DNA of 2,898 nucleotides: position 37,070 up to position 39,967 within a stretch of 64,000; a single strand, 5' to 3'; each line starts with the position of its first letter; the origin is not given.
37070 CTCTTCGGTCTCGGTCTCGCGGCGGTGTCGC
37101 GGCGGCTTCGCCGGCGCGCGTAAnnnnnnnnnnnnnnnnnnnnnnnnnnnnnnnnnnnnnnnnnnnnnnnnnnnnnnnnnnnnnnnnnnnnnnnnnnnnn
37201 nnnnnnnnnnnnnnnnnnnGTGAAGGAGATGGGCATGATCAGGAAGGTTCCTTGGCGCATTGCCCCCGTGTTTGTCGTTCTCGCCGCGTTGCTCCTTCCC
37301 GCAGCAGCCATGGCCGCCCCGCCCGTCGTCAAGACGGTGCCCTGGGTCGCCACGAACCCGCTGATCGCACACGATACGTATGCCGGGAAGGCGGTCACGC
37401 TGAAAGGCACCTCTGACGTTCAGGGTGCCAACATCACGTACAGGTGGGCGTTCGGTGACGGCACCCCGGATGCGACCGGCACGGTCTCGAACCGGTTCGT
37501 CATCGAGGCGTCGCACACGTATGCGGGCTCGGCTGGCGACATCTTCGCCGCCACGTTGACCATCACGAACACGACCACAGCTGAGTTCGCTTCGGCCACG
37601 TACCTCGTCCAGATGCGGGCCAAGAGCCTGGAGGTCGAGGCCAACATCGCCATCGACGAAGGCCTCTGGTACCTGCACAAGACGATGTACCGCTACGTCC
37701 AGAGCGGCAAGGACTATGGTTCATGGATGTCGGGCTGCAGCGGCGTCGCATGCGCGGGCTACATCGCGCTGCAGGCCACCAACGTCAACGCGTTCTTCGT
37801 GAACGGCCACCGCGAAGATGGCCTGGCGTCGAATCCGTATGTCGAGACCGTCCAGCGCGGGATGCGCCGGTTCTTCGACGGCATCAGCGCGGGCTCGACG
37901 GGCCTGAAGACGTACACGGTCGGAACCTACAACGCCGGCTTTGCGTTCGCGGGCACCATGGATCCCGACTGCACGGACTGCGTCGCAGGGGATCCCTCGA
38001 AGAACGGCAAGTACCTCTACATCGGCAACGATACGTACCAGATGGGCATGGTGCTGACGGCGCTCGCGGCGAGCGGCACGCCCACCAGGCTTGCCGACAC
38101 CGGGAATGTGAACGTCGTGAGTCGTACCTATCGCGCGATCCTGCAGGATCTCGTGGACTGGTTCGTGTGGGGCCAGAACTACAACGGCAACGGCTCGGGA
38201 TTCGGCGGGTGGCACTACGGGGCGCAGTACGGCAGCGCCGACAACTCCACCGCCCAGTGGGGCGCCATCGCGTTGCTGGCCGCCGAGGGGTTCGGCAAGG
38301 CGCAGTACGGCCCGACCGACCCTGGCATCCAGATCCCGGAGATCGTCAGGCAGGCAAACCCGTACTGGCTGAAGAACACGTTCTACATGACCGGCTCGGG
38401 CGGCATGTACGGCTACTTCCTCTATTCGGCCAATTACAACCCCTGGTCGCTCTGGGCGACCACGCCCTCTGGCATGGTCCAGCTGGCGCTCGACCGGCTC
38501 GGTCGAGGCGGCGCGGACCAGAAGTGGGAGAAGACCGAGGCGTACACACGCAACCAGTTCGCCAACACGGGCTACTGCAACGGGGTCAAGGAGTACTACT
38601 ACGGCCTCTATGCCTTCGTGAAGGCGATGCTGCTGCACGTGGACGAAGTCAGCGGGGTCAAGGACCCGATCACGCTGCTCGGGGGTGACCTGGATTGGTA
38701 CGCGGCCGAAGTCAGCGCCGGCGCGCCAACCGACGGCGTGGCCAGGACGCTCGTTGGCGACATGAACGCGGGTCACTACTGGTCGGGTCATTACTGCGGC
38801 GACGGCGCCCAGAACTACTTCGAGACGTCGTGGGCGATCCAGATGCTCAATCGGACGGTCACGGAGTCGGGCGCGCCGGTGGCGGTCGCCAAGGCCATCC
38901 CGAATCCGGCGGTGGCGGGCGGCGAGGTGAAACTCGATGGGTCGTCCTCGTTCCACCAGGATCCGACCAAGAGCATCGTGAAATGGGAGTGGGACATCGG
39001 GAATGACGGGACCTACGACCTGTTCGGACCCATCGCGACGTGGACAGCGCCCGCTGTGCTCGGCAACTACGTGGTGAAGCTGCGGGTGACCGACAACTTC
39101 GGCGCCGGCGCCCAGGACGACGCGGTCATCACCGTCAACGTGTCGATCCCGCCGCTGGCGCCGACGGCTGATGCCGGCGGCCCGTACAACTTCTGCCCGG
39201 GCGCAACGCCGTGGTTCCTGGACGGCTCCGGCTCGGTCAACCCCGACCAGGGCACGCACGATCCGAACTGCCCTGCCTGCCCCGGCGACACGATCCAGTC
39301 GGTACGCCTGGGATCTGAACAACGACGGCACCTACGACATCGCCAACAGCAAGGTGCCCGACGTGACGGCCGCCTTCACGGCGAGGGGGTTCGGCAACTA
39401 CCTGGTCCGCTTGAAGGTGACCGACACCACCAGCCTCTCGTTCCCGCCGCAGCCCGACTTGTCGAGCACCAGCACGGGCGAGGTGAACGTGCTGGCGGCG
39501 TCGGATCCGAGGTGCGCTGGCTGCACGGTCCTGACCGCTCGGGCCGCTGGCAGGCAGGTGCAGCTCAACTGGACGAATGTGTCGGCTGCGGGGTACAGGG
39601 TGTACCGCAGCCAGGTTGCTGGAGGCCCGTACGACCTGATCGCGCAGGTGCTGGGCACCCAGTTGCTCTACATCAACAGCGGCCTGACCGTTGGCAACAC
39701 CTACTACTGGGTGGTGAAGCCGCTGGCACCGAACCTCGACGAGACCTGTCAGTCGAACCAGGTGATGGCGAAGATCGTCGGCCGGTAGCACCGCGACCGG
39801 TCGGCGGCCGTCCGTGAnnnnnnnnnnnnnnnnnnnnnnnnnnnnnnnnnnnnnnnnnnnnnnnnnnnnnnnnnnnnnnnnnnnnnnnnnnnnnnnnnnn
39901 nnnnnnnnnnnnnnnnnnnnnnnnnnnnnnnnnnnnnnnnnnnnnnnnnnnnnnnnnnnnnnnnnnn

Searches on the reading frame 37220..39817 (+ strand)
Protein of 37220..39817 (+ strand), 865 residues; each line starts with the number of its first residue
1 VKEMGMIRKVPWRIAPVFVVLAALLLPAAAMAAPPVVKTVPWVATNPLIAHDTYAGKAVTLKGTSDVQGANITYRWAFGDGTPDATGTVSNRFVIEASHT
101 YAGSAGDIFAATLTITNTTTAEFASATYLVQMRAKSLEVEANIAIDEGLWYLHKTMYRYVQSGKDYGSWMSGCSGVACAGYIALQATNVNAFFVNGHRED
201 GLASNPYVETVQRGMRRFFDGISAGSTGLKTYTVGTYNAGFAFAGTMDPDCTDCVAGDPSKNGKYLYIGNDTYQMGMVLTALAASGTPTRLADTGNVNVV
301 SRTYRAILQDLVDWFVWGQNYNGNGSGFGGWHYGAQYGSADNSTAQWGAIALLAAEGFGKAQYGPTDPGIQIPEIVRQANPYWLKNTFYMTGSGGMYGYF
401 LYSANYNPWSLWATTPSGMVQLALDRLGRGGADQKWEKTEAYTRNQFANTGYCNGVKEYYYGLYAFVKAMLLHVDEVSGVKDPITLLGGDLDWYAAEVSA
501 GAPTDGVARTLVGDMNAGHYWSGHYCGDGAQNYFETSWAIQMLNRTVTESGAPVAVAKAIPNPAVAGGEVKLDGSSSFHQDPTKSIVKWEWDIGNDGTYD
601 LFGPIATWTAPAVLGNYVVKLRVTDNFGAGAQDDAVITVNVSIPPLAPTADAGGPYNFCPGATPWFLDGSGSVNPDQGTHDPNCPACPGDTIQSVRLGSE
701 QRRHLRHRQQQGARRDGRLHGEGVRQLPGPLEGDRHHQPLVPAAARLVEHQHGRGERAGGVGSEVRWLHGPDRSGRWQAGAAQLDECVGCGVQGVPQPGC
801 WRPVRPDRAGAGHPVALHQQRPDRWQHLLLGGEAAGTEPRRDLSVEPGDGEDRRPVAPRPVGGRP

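Call 39: search_protein_families(library=pfam, proteins=[window:37220-39817:+], max_evalue=0.00001)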
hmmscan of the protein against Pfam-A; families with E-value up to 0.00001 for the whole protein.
window:37220-39817:+ (865 aa): 3 families
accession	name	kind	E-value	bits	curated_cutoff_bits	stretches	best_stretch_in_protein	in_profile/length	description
PF18911.6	PKD_4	-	2.9e-14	53.3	27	1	552-639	3-85/85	PKD domain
PF00801.26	PKD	-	9.5e-13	48.4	23.5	0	559-631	6-73/80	PKD domain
PF22352.2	K319L-like_PKD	-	9.7e-08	32.4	27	0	568-639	12-84/84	K319L-like, PKD domain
